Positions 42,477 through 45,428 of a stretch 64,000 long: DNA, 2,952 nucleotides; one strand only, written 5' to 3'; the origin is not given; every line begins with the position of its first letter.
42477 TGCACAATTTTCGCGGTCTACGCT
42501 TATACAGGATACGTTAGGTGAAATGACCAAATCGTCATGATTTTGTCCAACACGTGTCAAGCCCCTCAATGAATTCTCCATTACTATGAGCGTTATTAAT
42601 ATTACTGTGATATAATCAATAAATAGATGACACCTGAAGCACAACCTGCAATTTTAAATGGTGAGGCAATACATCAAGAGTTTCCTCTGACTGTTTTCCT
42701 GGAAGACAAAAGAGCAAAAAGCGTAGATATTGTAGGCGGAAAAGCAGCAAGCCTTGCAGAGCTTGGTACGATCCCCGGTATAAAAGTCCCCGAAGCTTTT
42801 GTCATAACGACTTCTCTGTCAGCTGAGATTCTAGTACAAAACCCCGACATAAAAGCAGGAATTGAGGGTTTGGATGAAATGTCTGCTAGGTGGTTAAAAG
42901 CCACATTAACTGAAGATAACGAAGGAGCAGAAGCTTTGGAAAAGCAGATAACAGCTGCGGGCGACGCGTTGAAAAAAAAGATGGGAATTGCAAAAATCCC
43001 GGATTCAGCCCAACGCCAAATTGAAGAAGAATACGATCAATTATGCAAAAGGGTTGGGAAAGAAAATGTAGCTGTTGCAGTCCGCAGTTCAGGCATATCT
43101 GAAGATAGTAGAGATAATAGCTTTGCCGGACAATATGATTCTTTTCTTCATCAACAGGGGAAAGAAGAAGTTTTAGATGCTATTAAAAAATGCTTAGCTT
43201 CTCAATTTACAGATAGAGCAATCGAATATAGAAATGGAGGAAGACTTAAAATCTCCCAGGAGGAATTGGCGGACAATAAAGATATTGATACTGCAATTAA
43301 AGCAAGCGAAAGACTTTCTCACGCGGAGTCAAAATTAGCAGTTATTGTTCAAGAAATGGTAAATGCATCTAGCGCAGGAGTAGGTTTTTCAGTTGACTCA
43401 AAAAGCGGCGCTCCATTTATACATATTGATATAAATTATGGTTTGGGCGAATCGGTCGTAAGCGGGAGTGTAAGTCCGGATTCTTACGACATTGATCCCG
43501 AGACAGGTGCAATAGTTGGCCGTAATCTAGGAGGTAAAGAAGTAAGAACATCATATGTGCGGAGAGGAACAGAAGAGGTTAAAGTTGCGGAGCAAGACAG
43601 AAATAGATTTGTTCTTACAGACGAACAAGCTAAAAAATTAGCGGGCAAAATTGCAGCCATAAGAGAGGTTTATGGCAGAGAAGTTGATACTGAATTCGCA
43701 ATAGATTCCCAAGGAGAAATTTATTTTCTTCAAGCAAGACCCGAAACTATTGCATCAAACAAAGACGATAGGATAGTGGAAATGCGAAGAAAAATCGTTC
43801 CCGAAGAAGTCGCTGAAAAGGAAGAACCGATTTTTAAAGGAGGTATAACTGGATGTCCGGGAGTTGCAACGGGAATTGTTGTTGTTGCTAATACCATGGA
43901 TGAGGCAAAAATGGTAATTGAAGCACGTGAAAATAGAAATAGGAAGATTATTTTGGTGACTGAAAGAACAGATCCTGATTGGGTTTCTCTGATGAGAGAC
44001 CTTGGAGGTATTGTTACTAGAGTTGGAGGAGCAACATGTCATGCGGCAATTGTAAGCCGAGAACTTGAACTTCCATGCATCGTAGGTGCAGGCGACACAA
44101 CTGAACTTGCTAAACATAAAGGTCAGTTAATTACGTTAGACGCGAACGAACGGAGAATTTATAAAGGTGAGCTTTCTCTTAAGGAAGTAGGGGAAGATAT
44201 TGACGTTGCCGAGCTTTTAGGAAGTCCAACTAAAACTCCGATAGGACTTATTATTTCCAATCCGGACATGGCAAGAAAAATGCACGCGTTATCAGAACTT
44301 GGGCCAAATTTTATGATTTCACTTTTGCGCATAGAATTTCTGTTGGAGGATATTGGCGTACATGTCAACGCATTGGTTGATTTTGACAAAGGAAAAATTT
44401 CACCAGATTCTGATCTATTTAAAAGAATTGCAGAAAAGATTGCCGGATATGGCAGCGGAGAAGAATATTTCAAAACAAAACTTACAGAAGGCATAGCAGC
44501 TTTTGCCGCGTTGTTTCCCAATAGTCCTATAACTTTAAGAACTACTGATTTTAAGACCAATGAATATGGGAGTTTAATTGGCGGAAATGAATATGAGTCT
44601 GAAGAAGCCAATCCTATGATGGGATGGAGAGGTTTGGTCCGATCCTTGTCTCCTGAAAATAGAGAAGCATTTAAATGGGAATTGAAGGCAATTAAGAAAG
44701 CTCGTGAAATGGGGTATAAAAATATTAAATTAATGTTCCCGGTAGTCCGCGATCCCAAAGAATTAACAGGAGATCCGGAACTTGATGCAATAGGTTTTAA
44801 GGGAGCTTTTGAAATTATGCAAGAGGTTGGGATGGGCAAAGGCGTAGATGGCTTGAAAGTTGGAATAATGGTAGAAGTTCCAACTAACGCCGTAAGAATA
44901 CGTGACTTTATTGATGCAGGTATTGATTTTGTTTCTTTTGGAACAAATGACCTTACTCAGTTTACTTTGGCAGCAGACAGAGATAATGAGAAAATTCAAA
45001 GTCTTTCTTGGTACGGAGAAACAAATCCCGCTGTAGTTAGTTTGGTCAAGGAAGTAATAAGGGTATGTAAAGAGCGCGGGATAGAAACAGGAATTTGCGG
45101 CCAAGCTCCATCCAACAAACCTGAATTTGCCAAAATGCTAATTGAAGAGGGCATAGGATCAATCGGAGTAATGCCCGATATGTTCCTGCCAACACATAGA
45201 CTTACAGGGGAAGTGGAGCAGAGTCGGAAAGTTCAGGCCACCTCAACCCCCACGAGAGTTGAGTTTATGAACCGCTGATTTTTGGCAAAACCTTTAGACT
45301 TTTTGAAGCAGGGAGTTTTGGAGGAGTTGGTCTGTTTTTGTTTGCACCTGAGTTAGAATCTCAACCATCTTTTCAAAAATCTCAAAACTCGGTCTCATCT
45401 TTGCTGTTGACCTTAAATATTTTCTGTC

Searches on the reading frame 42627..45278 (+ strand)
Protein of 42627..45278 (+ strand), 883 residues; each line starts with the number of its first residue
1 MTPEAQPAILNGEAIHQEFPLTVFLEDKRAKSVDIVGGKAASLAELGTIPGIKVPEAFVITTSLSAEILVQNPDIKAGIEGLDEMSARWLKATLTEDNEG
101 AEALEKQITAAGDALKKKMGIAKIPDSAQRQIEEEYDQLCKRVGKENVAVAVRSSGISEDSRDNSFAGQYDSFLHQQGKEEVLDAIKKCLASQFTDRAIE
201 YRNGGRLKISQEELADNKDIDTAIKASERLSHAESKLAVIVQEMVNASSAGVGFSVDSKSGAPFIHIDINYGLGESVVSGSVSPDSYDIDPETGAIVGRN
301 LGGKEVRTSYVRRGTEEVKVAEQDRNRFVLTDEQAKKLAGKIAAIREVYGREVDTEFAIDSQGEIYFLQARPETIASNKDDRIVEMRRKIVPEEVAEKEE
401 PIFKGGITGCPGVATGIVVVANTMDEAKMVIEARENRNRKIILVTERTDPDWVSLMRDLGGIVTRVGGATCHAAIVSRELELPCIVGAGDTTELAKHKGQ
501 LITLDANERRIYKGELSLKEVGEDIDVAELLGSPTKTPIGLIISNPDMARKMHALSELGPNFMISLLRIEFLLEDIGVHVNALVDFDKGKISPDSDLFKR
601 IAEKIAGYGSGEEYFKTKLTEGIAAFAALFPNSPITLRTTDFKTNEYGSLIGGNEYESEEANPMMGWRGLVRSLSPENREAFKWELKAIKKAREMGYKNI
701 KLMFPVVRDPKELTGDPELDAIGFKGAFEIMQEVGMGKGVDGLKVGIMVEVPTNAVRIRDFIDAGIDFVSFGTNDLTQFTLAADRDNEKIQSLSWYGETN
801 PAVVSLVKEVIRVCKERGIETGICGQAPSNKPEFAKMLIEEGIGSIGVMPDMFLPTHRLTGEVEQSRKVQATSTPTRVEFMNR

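Call 8: search_protein_families(library=pfam, proteins=[window:42627-45278:+], max_evalue=0.01)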
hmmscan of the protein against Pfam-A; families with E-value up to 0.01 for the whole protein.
window:42627-45278:+ (883 aa): 3 families
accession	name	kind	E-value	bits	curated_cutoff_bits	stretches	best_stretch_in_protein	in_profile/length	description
PF01326.24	PPDK_N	-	7.9e-84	282.2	27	1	34-385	2-321/328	Pyruvate phosphate dikinase, AMP/ATP-binding domain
PF02896.24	PEP-utilizers_C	-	2.4e-52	178.4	22.8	1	545-854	25-282/293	PEP-utilising enzyme, PEP-binding domain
PF00391.29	PEP-utilizers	-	3.2e-23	81.5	23.1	1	441-508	5-71/72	PEP-utilising enzyme, mobile domain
